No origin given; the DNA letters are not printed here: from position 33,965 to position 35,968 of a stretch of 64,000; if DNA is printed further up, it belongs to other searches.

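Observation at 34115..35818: Methyltransferase fused to the editing type II thioesterase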

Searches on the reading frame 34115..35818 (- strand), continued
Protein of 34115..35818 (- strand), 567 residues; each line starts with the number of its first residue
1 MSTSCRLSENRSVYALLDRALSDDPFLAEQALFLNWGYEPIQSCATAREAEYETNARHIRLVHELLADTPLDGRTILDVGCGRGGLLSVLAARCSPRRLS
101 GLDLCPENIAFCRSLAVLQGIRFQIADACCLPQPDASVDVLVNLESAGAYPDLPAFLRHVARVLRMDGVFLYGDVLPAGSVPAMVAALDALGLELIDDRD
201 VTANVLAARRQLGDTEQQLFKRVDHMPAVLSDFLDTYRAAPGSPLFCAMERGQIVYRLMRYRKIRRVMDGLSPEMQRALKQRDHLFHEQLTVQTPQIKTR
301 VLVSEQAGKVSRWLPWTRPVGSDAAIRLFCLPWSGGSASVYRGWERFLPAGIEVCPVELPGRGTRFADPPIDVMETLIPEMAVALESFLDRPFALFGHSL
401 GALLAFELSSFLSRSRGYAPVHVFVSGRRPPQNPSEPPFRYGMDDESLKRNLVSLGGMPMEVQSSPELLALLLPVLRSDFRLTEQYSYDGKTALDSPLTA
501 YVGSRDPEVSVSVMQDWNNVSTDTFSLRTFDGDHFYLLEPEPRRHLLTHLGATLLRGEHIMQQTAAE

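Call 32: list_cluster_members(proteins=[P0003, P0004, P0005, P0007, P0008, P0010, P0011, P0015, P0025, P0029])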
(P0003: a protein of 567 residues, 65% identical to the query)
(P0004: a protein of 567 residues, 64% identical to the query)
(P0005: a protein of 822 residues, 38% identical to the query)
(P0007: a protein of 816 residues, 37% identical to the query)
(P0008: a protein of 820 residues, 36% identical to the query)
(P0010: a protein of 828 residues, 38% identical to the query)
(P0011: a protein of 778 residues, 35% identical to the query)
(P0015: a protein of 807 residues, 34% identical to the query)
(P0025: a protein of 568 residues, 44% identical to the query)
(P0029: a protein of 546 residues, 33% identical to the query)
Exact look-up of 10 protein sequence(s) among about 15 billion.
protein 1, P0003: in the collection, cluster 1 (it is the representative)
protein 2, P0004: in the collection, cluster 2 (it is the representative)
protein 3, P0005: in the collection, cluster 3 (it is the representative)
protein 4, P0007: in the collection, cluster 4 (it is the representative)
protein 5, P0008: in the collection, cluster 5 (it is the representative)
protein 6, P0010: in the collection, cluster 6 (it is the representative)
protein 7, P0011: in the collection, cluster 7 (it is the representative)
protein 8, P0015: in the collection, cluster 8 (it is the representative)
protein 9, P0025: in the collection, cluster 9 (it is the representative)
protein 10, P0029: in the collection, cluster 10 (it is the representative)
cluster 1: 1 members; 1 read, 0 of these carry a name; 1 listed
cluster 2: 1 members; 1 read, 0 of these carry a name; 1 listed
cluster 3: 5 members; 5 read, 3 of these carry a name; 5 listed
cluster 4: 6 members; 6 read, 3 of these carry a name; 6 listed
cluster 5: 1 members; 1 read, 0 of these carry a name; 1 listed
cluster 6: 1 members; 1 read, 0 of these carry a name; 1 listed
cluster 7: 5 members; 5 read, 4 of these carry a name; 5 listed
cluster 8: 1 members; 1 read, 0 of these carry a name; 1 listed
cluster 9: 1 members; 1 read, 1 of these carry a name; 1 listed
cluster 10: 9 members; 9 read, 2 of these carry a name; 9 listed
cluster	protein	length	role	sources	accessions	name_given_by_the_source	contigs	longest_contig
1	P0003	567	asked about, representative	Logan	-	-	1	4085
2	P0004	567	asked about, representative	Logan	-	-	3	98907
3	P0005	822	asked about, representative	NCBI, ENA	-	-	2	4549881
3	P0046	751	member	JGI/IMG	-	surfactin synthase thioesterase subunit/SAM-dependent methyltransferase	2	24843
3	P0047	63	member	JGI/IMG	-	surfactin synthase thioesterase subunit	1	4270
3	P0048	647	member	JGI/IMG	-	surfactin synthase thioesterase subunit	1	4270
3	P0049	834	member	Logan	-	-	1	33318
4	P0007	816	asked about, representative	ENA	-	-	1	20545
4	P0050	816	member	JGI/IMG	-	surfactin synthase thioesterase subunit/SAM-dependent methyltransferase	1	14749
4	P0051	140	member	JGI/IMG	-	surfactin synthase thioesterase subunit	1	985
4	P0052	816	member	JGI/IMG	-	surfactin synthase thioesterase subunit/SAM-dependent methyltransferase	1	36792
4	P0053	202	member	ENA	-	-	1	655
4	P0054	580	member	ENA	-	-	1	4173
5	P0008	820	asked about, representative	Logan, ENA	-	-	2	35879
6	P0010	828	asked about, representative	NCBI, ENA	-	-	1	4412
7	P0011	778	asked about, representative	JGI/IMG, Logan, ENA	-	-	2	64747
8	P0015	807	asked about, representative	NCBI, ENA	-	-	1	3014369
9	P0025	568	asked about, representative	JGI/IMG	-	surfactin synthase thioesterase subunit/SAM-dependent methyltransferase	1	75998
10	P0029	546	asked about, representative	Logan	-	-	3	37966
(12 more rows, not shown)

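Call 39: find_homologous_proteins(query=A1, max_evalue=1e-20)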
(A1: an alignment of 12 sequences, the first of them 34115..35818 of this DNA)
Query A1 (12 sequences) (567 aa, profile of the alignment): 43 proteins with E <= 1e-20 among 8000 candidates.
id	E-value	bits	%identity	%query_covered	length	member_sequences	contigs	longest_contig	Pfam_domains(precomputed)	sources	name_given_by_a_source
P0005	0.0e+0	1037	38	95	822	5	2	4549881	PF13847.13,PF13489.13,PF02353.27,PF13649.13,PF12697.14,PF00561.27,PF00975.27,PF12146.16,PF08241.19,PF08242.19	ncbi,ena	-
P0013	3.0e-293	992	35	91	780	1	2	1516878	PF13489.13,PF02353.27,PF00561.27,PF06821.20,PF12146.16,PF08241.19,PF13847.13,PF20408.5,PF13649.13,PF12697.14,PF05148.22,PF00975.27,PF01209.25,PF08242.19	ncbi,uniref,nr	ncbi:alpha/beta fold hydrolase [Erwiniaceae bacterium BAC15a-03b]|uniref:Alpha/beta fold hydrolase n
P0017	1.5e-290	983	36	93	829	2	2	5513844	PF13847.13,PF13489.13,PF13649.13,PF12697.14,PF00975.27,PF12146.16,PF08241.19,PF08242.19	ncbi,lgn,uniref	ncbi:alpha/beta fold hydrolase [Rhodopseudomonas palustris]|uniref:Thioesterase n=1 Tax=Rhodopseudom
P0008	1.9e-284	963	36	96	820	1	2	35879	PF13847.13,PF13489.13,PF02353.27,PF13649.13,PF12697.14,PF05148.22,PF00561.27,PF00975.27,PF12146.16,PF08241.19,PF08242.19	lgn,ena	-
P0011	6.1e-281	951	35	90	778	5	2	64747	PF13847.13,PF13489.13,PF02353.27,PF13649.13,PF12697.14,PF00561.27,PF00975.27,PF01209.25,PF12146.16,PF08241.19,PF08242.19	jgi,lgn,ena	-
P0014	2.4e-280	949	40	94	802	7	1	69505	PF13847.13,PF13489.13,PF13649.13,PF00561.27,PF00975.27,PF08241.19,PF08242.19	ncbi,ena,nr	ncbi:hypothetical protein MZTS_05555 [Methylorubrum zatmanii]|nr:thioesterase domain-containing prot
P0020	4.7e-280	948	33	91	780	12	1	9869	PF13847.13,PF13489.13,PF02353.27,PF13649.13,PF05148.22,PF00561.27,PF00975.27,PF01209.25,PF12146.16,PF08241.19,PF08242.19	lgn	-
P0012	1.1e-274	930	35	95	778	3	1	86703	PF13847.13,PF13489.13,PF02353.27,PF13649.13,PF12697.14,PF05148.22,PF00561.27,PF00975.27,PF01209.25,PF08241.19,PF08242.19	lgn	-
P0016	1.7e-274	930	35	90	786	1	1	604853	PF13489.13,PF02353.27,PF00561.27,PF12146.16,PF08241.19,PF13847.13,PF05175.21,PF13649.13,PF12697.14,PF00975.27,PF01209.25,PF08242.19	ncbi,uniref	ncbi:alpha/beta fold hydrolase [Pantoea sp. B65]|uniref:alpha/beta fold hydrolase n=1 Tax=Pantoea sp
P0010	2.4e-274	929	38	94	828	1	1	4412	PF13847.13,PF13489.13,PF02353.27,PF05175.21,PF13649.13,PF12697.14,PF00561.27,PF00975.27,PF12146.16,PF08241.19,PF08242.19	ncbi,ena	-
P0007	3.0e-266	903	37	94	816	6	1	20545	PF13847.13,PF13489.13,PF02353.27,PF05175.21,PF13649.13,PF12697.14,PF05148.22,PF00975.27,PF01209.25,PF08241.19,PF08242.19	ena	-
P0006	3.5e-266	902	38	94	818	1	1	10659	PF13847.13,PF13489.13,PF13649.13,PF12697.14,PF05148.22,PF00561.27,PF00975.27,PF01209.25,PF08241.19,PF08242.19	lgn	-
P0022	7.7e-265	898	33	92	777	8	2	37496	PF13847.13,PF13489.13,PF02353.27,PF13649.13,PF12697.14,PF00561.27,PF00975.27,PF01209.25,PF12146.16,PF08241.19,PF08242.19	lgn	-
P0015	1.7e-262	890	34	94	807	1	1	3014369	PF13847.13,PF13489.13,PF13649.13,PF12697.14,PF00561.27,PF00975.27,PF12146.16,PF08241.19,PF08242.19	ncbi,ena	-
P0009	8.4e-258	875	35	94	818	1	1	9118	PF13847.13,PF13489.13,PF13649.13,PF12697.14,PF05148.22,PF00561.27,PF00975.27,PF01209.25,PF08241.19,PF08242.19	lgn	-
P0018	1.4e-253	861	36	90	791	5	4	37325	PF13489.13,PF07859.20,PF00561.27,PF06821.20,PF12146.16,PF08241.19,PF13847.13,PF20408.5,PF13649.13,PF12697.14,PF00975.27,PF08242.19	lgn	-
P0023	1.8e-252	857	36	94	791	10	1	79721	PF13489.13,PF07859.20,PF00561.27,PF06821.20,PF12146.16,PF08241.19,PF13847.13,PF20408.5,PF13649.13,PF12697.14,PF05148.22,PF00975.27,PF01209.25,PF08242.19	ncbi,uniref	ncbi:alpha/beta fold hydrolase [Candidatus Pantoea formicae]|uniref:alpha/beta fold hydrolase n=1 Ta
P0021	9.7e-249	845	37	95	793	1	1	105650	PF13847.13,PF13489.13,PF07859.20,PF13649.13,PF12697.14,PF00561.27,PF00975.27,PF06821.20,PF12146.16,PF08241.19,PF08242.19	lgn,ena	-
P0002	1.8e-242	824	90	100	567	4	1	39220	PF13847.13,PF13489.13,PF13649.13,PF12697.14,PF00975.27,PF08241.19,PF08242.19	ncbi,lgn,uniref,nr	ncbi:alpha/beta fold hydrolase [Haematospirillum sp. 15-248]|uniref:alpha/beta fold hydrolase n=1 Ta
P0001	4.2e-241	820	100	100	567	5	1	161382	PF13847.13,PF13489.13,PF13649.13,PF12697.14,PF00975.27,PF08241.19,PF08242.19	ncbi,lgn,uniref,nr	ncbi:alpha/beta fold hydrolase [Haematospirillum jordaniae]|uniref:alpha/beta fold hydrolase n=1 Tax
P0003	7.3e-239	812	65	100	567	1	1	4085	PF13847.13,PF13489.13,PF13649.13,PF12697.14,PF00975.27,PF08241.19,PF08242.19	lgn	-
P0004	4.5e-236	803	64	100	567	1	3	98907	PF13847.13,PF13489.13,PF13649.13,PF12697.14,PF00975.27,PF08241.19,PF08242.19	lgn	-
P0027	3.4e-233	793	38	97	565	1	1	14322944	PF13847.13,PF13489.13,PF13649.13,PF05148.22,PF00975.27,PF08241.19,PF08242.19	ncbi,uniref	ncbi:thioesterase domain-containing protein [Sorangium sp. So ce861]|uniref:thioesterase domain-cont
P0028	6.2e-229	779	37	94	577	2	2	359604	PF13847.13,PF13489.13,PF13649.13,PF00561.27,PF00975.27,PF08241.19,PF08242.19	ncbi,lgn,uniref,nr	ncbi:thioesterase domain-containing protein [Burkholderia gladioli]|uniref:thioesterase domain-conta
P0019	2.3e-227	774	35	94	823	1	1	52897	PF13847.13,PF13489.13,PF13649.13,PF12697.14,PF00975.27,PF12146.16,PF08241.19,PF08242.19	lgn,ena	-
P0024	5.0e-226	770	35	94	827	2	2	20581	PF13489.13,PF03959.20,PF13649.13,PF12697.14,PF00975.27,PF12146.16,PF08241.19,PF08242.19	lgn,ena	-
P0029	4.2e-214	730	33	96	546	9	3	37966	PF13847.13,PF13489.13,PF13649.13,PF00975.27,PF08241.19,PF08242.19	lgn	-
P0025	4.6e-202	691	44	96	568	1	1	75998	PF13847.13,PF13489.13,PF13649.13,PF00975.27,PF08241.19,PF08242.19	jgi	jgi:surfactin synthase thioesterase subunit/SAM-dependent methyltransferase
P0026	1.1e-198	679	31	93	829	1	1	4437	PF13847.13,PF13489.13,PF02353.27,PF13649.13,PF12697.14,PF00561.27,PF00975.27,PF12146.16,PF08241.19,PF08242.19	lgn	-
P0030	3.2e-101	358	42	39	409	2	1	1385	PF12697.14,PF00561.27,PF00975.27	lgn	-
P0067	1.2e-86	310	33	45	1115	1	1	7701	PF08659.17,PF00550.32,PF00975.27,PF00106.32,PF01370.28,PF22953.4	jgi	jgi:surfactin synthase thioesterase subunit/NAD(P)-dependent dehydrogenase (short-subunit alcohol de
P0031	2.5e-76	275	39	44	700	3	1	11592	PF00550.32,PF12697.14,PF13193.13,PF00561.27,PF00975.27,PF12146.16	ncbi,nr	ncbi:MAG: alpha/beta fold hydrolase, partial [Terriglobia bacterium]|nr:alpha/beta fold hydrolase [T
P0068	1.5e-70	256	39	42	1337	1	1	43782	PF22336.3,PF00109.33,PF21089.4,PF22621.3,PF00550.32,PF14765.13,PF00975.27,PF02801.29,PF16197.12,PF00698.27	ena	-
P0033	5.7e-70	254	39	42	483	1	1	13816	PF00550.32,PF14765.13,PF00975.27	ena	-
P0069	2.7e-64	236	35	64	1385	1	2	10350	PF00668.26,PF00550.32,PF00501.35,PF13193.13,PF00975.27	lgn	-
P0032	1.4e-63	233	44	41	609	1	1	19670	PF12697.14,PF00561.27,PF00975.27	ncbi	-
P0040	2.6e-28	117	28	40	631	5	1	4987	PF01546.34,PF12697.14,PF00975.27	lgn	-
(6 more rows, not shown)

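Call 40: search_dna_similar(query=window:34115-35818:-, collection=plasmids, mode=protein, max_evalue=1e-20, max_rows=40)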
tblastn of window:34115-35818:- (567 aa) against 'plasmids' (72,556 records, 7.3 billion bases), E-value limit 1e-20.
Records with a match: 229; places in all: 272; records where one place covers at least 80% of the query: 5.
Best place of each record, by identity: <60% 229.
By first word of the organism name: Streptomyces 94; Bacillus 39; Ralstonia 20; Burkholderia 13; Azospirillum 12; Leptolyngbya 4; Mesorhizobium 4; Sinorhizobium 3; Paenibacillus 3; Acinetobacter 3; and 27 more.
By predicted mobility (MOB-suite, as given by PLSDB): non-mobilizable 176; mobilizable 34; conjugative 19.
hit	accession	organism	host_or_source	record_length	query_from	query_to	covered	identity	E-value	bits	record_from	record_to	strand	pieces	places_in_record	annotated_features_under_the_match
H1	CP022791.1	Ralstonia solanacearum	Solanum tuberosum,single cell,Potato ...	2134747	7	567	99%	37.2%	5e-83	290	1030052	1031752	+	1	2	peptide biosynthesis thioesterase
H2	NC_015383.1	Burkholderia gladioli BSR3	-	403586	1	537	95%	35.3%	1e-79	280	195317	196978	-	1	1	thioesterase domain-containing protein | thiazolinyl imide reductase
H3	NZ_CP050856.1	Serratia symbiotica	-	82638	27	537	90%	35.0%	7e-68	246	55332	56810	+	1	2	alpha/beta fold hydrolase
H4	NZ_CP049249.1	Rhizobium rhizoryzae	cell culture,soil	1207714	4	535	94%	32.9%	7e-66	240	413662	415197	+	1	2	none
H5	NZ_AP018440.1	Undibacterium sp. KW1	-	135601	2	497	87%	34.6%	1e-66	242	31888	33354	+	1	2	thioesterase domain-containing protein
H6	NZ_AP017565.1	Pseudanabaena sp. ABRG5-3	-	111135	287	537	44%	41.0%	1e-41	168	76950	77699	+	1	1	thioesterase II family protein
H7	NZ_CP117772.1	Nostoc sp. UHCC 0926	whole organism,lichen surface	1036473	293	554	46%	37.4%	9e-35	147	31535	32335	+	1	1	none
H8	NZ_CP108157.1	Streptomyces sp. NBC_00161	-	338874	262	541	49%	35.0%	9e-25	117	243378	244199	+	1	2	thioesterase domain-containing protein | aminotransferase class I/II-fold pyridoxal phosphate-dependent enzyme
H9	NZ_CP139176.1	Streptomyces sp. CL7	soild,microorganism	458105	297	555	46%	37.5%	1e-25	119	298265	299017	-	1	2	alpha/beta fold hydrolase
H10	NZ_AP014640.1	Leptolyngbya boryana IAM M-101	-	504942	311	537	40%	42.7%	8e-34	145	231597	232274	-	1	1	thioesterase II family protein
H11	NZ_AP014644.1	Leptolyngbya boryana dg5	-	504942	311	537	40%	42.7%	8e-34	145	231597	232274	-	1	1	thioesterase II family protein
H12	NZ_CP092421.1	Leptolyngbya boryana IU 594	-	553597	311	537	40%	42.7%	8e-34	145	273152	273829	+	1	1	thioesterase II family protein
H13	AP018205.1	Leptolyngbya boryana NIES-2135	-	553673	311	537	40%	42.7%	8e-34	145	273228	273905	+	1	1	putative thioesterase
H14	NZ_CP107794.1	Streptomyces clavifer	-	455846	315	564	44%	37.9%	9e-30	132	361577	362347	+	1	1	alpha/beta fold hydrolase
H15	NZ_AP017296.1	Nostoc sp. NIES-3756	-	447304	285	537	45%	37.3%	4e-35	149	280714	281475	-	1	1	thioesterase II family protein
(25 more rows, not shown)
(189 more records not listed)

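Call 41: get_annotated_region(hit=H1, flank=20000)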
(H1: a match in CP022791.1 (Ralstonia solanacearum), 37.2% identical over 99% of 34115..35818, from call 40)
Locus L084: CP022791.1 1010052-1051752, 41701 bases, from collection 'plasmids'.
description: Ralstonia solanacearum strain SL3103 plasmid unnamed, complete sequence
organism: Ralstonia solanacearum (NCBI taxid 305)
taxonomy: Bacteria; Pseudomonadota; Betaproteobacteria; Burkholderiales; Burkholderiaceae; Ralstonia; Ralstonia solanacearum
host: -; source: Solanum tuberosum,single cell,Potato bacterial wilt; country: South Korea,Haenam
typing (MOB-suite, as given by PLSDB): mobilizable; relaxase MOBP
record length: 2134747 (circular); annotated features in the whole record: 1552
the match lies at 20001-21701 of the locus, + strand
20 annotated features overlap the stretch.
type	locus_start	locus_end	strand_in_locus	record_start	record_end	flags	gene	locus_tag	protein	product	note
CDS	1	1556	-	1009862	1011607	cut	-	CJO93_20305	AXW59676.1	ABC transporter ATP-binding protein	-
CDS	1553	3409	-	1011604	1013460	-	-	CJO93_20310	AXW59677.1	ABC transporter ATP-binding protein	-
CDS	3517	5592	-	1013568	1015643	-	-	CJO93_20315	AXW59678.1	TonB-dependent receptor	-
CDS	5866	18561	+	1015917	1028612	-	-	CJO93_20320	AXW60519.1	non-ribosomal peptide synthetase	-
CDS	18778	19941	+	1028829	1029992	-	-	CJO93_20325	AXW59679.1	thiazolinyl imide reductase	-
CDS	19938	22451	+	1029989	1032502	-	-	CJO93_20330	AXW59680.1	peptide biosynthesis thioesterase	-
CDS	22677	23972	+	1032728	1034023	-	-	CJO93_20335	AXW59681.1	voltage-gated chloride channel protein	-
CDS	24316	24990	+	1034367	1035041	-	-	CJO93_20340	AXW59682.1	transcriptional regulator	-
CDS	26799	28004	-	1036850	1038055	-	-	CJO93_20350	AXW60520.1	GALA protein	-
CDS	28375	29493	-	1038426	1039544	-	-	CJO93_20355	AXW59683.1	branched-chain alpha-keto acid dehydrogenase subunit E2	-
CDS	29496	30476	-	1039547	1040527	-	-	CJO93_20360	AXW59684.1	alpha-ketoacid dehydrogenase subunit beta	-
CDS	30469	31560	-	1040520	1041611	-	pdhA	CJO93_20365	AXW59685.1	pyruvate dehydrogenase (acetyl-transferring) E1 component subunit alpha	-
CDS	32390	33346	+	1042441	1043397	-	-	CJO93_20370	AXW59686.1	IS5/IS1182 family transposase IS1420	-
CDS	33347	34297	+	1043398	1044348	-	-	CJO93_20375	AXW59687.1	N-acetylmuramoyl-L-alanine amidase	-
CDS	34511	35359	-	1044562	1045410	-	-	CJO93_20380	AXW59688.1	phosphodiesterase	-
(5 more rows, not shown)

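Call 46: search_protein_families(library=pfam, proteins=[L001:6455-8854:+, L003:6779-8878:+, L084:19938-22448:+, L084:16462-18558:+], max_evalue=0.001)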
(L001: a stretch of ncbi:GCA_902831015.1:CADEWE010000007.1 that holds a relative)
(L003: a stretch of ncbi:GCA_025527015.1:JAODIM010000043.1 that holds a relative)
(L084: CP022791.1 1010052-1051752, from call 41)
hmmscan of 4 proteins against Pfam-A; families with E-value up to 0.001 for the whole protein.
L001:6455-8854:+ (800 aa): 3 families
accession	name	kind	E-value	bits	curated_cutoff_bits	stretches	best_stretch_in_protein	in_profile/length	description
PF00550.31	PP-binding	-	1.3e-27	96.3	20.8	2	68-134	1-67/67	Phosphopantetheine attachment site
PF00668.25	Condensation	-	5.7e-10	38.9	30.6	1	350-575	37-268/456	Condensation domain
PF23297.2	ACP_SdgA_C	-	3.2e-09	37.2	27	0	209-269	18-78/95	Highly reducing polyketide synthase sdgA, C-terminal ACP domain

L003:6779-8878:+ (700 aa): 3 families
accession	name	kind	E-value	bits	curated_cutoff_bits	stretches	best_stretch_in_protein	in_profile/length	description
PF00668.25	Condensation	-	1.2e-14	54.3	30.6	1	297-579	36-334/456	Condensation domain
PF00550.31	PP-binding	-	1.4e-13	51.3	20.8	1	160-225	2-67/67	Phosphopantetheine attachment site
PF08659.16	KR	-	6.2e-10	39.7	22.6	1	8-68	119-179/180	KR domain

L084:19938-22448:+ (837 aa): 12 families
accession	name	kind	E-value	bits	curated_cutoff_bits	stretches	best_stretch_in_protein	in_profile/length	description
PF00975.26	Thioesterase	-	2.3e-39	136.4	26.4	1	348-564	3-217/226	Thioesterase domain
PF08241.18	Methyltransf_11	-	4.6e-17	62.9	21.2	1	94-188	1-94/95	Methyltransferase domain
PF13649.12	Methyltransf_25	-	5.1e-16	59.6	27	1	93-185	1-97/97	Methyltransferase domain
PF01648.25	ACPS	-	5.4e-16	59.1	25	1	719-816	1-110/111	4'-phosphopantetheinyl transferase superfamily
PF13847.12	Methyltransf_31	-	1.4e-12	48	27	1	90-193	4-113/145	Methyltransferase domain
PF13489.12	Methyltransf_23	-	6.7e-11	42.6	27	1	80-207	13-131/164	Methyltransferase domain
PF08242.18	Methyltransf_12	-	6.2e-08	33.7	30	1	94-187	1-98/98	Methyltransferase domain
PF22624.1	AASDHPPT_N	-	3.4e-07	30.9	27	1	638-714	15-97/100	4'-phosphopantetheinyl transferase, N-terminal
PF00561.26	Abhydrolase_1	-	2.6e-06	27.7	25.8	0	514-557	200-240/245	alpha/beta hydrolase fold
PF01209.24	Ubie_methyltran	-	3.1e-05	23.9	20.1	1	87-189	45-151/233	ubiE/COQ5 methyltransferase family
PF12146.15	Hydrolase_4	-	0.00074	19.3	27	0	343-436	29-98/239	Serine aminopeptidase, S33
PF05148.21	Methyltransf_8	-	0.00079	19.8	27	0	141-216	109-184/219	Hypothetical methyltransferase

L084:16462-18558:+ (699 aa): 3 families
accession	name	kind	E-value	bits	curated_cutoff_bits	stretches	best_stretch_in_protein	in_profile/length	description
PF00668.25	Condensation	-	2.8e-30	105.9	30.6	1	123-548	6-439/456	Condensation domain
PF00550.31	PP-binding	-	7.8e-29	100.2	20.8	2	35-97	2-66/67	Phosphopantetheine attachment site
PF02458.20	Transferase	-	0.00029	20.1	22.7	1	227-276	127-176/434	Transferase family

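Call 50: find_homologous_proteins(query=L084:19938-20837:+, max_evalue=1e-10)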
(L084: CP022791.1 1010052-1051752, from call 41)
Query L084:19938-20837:+ (300 aa): 12 proteins with E <= 1e-10 among 8000 candidates.
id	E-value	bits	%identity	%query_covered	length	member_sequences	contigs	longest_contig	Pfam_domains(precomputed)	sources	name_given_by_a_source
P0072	3.1e-103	363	98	56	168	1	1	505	PF13847.13,PF13649.13,PF08241.19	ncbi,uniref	ncbi:class I SAM-dependent methyltransferase, partial [Ralstonia pseudosolanacearum]|uniref:class I 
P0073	1.1e-51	194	44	87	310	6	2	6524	PF13847.13,PF13489.13,PF13649.13,PF01209.25,PF08241.19,PF08242.19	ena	-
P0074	3.1e-46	176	40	82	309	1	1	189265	PF13847.13,PF13489.13,PF13649.13,PF05148.22,PF01209.25,PF08241.19,PF08242.19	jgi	jgi:phthiocerol/phenolphthiocerol synthesis type-I polyketide synthase E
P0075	3.9e-46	176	39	88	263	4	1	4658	PF13847.13,PF13489.13,PF05175.21,PF13649.13,PF01728.26,PF01209.25,PF08241.19,PF08242.19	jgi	jgi:SAM-dependent methyltransferase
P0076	1.1e-37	148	34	85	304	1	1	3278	PF13847.13,PF13489.13,PF13649.13,PF01728.26,PF01209.25,PF08241.19,PF08242.19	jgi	jgi:SAM-dependent methyltransferase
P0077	4.9e-37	146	39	87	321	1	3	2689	PF13847.13,PF13489.13,PF13649.13,PF05148.22,PF08241.19,PF08242.19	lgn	-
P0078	4.5e-31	126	39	70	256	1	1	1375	PF07021.19,PF13847.13,PF13649.13,PF08241.19,PF08242.19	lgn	-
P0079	5.8e-29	119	39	68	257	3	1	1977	PF13847.13,PF13489.13,PF05175.21,PF13649.13,PF01209.25,PF08241.19,PF08242.19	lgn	-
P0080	6.7e-29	119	34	80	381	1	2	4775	PF13847.13,PF13489.13,PF13649.13,PF02036.23,PF01209.25,PF08241.19,PF08242.19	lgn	-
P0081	1.0e-27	115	34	80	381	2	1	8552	PF13847.13,PF13489.13,PF13649.13,PF02036.23,PF01209.25,PF08241.19,PF08242.19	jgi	jgi:SAM-dependent methyltransferase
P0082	8.1e-20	89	32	86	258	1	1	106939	PF13847.13,PF13489.13,PF13649.13,PF08241.19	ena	-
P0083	6.5e-13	67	33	61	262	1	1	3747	PF13847.13,PF13489.13,PF06325.20,PF13649.13,PF08241.19,PF08242.19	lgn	-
